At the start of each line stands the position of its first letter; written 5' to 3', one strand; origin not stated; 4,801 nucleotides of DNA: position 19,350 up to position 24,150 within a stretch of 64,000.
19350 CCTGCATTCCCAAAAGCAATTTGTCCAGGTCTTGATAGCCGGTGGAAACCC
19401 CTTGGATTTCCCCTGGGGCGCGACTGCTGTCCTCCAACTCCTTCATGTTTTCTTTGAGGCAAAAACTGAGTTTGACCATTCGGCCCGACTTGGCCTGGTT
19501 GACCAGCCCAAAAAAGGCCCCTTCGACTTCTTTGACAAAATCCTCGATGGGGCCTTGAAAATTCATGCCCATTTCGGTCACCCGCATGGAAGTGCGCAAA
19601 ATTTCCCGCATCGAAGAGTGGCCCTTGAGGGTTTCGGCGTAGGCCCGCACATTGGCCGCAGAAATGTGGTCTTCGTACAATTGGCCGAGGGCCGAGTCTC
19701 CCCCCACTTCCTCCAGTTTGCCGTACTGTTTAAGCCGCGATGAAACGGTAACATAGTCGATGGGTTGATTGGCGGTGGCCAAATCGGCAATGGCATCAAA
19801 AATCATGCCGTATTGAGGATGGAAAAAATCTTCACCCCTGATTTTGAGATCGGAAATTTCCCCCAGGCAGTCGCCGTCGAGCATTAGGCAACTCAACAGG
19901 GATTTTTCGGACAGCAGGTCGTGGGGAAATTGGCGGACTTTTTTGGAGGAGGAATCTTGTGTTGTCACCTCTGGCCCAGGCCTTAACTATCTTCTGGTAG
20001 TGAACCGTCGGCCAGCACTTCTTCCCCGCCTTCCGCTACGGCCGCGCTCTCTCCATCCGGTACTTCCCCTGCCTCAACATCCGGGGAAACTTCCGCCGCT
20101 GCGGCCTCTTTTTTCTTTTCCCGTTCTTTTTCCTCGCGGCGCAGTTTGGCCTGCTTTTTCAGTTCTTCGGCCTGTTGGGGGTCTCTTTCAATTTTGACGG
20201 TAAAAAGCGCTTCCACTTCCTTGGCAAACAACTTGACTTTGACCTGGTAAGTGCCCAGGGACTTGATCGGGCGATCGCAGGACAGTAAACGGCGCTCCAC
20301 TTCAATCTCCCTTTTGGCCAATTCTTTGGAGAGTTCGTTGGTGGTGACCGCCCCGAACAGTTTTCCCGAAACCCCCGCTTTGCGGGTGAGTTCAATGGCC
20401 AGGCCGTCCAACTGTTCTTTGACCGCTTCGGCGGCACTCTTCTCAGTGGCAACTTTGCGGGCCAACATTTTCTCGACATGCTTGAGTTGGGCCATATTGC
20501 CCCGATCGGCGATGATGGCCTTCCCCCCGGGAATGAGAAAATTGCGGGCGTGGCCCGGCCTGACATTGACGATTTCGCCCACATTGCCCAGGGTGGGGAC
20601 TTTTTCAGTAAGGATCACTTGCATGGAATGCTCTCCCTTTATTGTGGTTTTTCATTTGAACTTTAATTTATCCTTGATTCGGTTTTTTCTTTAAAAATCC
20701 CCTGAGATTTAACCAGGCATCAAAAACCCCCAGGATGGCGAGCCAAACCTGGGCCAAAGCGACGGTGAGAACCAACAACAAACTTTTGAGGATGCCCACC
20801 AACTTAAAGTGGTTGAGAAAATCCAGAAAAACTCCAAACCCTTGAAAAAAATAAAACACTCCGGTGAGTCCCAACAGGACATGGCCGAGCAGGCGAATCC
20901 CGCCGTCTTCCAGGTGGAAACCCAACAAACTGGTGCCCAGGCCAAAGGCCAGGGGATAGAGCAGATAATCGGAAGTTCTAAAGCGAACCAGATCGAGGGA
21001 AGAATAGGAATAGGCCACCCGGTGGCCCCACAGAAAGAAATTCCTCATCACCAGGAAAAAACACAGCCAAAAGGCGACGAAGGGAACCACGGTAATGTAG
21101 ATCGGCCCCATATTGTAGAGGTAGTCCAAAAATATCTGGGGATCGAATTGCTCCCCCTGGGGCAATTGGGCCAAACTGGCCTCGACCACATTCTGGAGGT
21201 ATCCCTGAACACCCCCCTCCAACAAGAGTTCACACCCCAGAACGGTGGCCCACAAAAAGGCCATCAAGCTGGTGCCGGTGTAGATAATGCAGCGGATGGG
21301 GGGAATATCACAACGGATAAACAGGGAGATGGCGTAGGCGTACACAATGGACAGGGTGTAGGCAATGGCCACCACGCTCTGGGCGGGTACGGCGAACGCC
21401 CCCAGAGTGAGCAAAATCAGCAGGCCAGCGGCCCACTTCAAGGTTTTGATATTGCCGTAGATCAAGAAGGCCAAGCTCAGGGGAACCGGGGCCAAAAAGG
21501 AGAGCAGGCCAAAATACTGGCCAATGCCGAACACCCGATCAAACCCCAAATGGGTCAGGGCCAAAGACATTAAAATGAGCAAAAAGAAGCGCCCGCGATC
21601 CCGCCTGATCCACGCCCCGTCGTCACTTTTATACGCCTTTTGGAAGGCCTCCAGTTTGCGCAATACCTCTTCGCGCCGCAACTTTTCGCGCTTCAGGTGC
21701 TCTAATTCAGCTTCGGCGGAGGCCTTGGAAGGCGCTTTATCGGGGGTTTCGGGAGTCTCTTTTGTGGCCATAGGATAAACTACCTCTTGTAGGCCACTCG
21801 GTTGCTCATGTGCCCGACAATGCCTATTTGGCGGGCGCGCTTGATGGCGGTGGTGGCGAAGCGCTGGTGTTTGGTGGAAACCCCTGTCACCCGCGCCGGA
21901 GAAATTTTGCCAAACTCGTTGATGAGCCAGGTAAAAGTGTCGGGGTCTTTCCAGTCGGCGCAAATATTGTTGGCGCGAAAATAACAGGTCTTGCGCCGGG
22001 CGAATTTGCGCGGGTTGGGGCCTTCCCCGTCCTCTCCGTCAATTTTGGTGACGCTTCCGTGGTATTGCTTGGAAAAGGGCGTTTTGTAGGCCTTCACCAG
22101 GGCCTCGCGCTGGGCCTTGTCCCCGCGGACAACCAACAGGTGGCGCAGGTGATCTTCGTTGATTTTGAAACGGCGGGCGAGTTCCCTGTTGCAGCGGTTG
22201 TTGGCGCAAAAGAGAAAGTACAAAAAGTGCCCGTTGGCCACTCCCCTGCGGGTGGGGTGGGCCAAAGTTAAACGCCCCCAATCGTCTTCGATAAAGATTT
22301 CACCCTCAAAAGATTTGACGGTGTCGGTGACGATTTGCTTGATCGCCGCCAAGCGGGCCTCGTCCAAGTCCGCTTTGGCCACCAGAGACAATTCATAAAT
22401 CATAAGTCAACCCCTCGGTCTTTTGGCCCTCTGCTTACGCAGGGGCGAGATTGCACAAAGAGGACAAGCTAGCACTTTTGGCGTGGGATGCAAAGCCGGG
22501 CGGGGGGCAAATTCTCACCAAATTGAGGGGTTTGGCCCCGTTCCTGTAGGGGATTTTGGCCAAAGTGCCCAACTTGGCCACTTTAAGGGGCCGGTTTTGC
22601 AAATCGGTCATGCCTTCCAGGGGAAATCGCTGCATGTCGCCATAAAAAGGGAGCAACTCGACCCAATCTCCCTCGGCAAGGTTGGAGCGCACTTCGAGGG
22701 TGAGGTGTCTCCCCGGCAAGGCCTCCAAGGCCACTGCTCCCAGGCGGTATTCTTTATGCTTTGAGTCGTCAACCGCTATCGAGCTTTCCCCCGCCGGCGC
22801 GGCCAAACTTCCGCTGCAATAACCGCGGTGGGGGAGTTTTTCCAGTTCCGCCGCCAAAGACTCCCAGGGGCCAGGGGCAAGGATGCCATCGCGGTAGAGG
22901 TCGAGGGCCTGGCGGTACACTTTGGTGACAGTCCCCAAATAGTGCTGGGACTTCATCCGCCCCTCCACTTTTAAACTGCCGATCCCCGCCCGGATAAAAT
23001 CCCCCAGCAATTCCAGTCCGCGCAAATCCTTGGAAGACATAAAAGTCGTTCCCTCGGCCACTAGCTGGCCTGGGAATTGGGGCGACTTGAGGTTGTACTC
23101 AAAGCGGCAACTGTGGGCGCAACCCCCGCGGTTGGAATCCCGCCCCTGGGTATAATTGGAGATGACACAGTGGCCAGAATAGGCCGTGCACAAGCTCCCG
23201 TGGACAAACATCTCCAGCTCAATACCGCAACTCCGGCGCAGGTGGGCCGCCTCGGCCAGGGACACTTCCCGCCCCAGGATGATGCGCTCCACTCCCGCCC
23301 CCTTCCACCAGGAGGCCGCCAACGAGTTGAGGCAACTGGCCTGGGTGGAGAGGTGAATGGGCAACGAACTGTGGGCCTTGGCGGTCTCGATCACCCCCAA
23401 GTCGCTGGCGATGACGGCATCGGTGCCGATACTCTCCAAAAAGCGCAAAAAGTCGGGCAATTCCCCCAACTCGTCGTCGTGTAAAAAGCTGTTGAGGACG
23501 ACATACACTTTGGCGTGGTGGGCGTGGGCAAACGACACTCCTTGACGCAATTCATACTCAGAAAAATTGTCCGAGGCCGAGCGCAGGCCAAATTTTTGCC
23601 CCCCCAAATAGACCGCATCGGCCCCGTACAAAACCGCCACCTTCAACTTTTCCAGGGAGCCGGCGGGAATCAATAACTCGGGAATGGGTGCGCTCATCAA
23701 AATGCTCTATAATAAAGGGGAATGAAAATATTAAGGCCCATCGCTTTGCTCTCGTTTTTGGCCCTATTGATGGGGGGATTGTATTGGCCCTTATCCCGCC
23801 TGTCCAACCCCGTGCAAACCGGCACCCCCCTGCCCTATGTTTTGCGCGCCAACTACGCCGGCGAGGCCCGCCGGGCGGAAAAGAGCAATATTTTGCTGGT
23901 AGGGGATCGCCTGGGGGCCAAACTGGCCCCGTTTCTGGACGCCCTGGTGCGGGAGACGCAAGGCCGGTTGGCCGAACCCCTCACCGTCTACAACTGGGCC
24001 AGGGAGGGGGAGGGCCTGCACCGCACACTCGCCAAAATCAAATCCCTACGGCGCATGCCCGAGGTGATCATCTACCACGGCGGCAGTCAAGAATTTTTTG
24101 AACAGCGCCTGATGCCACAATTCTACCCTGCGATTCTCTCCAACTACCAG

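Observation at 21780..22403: Ribosomal proteins S6 and S18 encoded as one fused polypeptide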

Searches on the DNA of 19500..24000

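Call 19: search_rna_families(source=window, start=19500, end=24000, threshold=evalue, max_evalue=1)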
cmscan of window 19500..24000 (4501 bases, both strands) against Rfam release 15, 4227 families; matches with E-value up to 1: 1.
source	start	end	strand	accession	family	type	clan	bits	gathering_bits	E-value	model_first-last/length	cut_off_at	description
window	20490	20520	-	RF00498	EAV_LTH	Cis-reg; leader;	-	18.5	70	0.92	1-45/45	no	Equine arteritis virus leader TRS hairpin (LTH)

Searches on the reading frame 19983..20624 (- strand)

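Call 5: search_protein_families(library=pfam, proteins=[window:19983-20624:-], max_evalue=0.01)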
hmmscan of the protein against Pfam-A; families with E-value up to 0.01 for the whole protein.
window:19983-20624:- (213 aa): 3 families
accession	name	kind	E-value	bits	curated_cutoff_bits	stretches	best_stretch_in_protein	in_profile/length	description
PF03948.19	Ribosomal_L9_C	-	1.7e-21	76.8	23.2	1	64-146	2-85/86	Ribosomal protein L9, C-terminal domain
PF01281.25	Ribosomal_L9_N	-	1.7e-20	72.8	20.7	1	1-47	1-47/47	Ribosomal protein L9, N-terminal domain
PF05136.18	Phage_portal_2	-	0.0037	16.9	32.9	1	120-191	219-287/354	Phage portal protein, lambda family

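Call 63: search_protein_families(library=ncbifam, proteins=[window:19983-20624:-], max_evalue=0.01)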
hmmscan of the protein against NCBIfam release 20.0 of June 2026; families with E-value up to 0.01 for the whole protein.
window:19983-20624:- (213 aa): 2 families
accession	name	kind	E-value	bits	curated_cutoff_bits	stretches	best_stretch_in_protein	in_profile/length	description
TIGR00158.1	L9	equivalog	1.1e-34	120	58.6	1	1-147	1-147/148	50S ribosomal protein L9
NF011110.0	PRK14538.1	equivalog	3.7e-21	75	707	1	1-146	689-833/838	putative bifunctional signaling protein/50S ribosomal protein L9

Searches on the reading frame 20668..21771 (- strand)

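Call 5: search_protein_families(library=pfam, proteins=[window:20668-21771:-], max_evalue=0.01)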
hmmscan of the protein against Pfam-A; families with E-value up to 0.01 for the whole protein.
window:20668-21771:- (367 aa): 0 families

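Call 63: search_protein_families(library=ncbifam, proteins=[window:20668-21771:-], max_evalue=0.01)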
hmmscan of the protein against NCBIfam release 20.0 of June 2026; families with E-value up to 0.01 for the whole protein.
window:20668-21771:- (367 aa): 0 families

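Call 64: search_protein_families(library=pfam, proteins=[window:20668-21771:-], max_evalue=10)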
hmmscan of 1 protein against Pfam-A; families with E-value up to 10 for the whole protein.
window:20668-21771:- (367 aa): 1 family
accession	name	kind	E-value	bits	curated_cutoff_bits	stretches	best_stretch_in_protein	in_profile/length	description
PF08079.17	Ribosomal_L30_N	-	0.095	13.5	31.6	1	15-57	16-58/72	Ribosomal L30 N-terminal domain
